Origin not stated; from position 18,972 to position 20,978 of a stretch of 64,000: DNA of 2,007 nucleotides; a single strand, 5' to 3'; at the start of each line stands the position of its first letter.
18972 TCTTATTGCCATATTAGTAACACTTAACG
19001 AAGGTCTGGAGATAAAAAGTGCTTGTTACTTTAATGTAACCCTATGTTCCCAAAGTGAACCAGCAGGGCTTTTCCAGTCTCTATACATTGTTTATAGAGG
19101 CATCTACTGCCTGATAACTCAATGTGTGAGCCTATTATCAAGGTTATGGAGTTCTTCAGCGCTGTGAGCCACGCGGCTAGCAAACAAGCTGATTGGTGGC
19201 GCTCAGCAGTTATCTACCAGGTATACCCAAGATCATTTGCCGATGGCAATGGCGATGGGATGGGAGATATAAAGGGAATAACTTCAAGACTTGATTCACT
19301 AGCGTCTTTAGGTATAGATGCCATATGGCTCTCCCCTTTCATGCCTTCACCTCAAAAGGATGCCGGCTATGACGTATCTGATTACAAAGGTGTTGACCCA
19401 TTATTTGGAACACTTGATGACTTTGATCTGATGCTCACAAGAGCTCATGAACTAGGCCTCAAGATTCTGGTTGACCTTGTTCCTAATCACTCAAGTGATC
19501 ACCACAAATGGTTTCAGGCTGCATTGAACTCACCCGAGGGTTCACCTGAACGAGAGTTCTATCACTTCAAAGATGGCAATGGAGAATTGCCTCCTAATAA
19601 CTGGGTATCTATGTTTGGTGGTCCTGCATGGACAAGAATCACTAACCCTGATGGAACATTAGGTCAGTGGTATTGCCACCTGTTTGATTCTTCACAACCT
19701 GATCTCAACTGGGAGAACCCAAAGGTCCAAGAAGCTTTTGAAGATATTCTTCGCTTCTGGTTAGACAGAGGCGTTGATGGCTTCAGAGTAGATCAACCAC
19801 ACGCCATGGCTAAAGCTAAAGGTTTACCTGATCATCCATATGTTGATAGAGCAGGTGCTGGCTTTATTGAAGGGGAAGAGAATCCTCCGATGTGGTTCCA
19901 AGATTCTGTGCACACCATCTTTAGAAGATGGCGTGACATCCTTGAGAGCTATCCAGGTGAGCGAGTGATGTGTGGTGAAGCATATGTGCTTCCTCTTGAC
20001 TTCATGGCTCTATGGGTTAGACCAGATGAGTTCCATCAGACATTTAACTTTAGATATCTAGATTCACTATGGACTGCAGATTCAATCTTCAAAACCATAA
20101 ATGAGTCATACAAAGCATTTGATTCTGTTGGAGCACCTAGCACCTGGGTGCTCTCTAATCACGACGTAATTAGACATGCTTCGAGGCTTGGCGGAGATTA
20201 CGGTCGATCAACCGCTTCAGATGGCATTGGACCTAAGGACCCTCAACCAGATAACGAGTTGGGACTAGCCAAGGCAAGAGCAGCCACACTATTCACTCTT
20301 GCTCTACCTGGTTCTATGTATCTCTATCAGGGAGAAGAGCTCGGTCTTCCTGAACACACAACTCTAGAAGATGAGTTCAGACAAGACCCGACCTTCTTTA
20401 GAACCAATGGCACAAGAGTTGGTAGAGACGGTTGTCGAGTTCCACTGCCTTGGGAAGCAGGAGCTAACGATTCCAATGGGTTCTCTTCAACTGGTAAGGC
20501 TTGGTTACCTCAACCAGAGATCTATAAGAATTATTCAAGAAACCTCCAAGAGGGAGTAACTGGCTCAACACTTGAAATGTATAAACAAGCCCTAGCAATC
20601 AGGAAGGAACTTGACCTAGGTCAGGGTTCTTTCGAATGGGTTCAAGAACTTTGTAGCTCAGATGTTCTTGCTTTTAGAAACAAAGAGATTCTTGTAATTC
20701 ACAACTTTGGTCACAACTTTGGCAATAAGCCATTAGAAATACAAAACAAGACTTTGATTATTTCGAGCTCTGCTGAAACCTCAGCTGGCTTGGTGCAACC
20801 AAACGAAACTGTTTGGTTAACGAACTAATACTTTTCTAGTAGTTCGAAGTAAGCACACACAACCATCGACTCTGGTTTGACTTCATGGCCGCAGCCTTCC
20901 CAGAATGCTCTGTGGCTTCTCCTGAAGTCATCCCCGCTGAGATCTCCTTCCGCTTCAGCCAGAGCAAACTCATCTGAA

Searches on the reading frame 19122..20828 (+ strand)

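Call 72: search_protein_families(library=pfam, proteins=[window:19122-20828:+], max_evalue=0.00001)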
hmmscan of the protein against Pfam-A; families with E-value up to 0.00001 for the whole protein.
window:19122-20828:+ (568 aa): 1 family
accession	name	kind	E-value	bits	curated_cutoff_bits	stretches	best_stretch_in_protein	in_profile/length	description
PF00128.31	Alpha-amylase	-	4e-102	343.2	22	1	33-496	1-439/446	Alpha amylase, catalytic domain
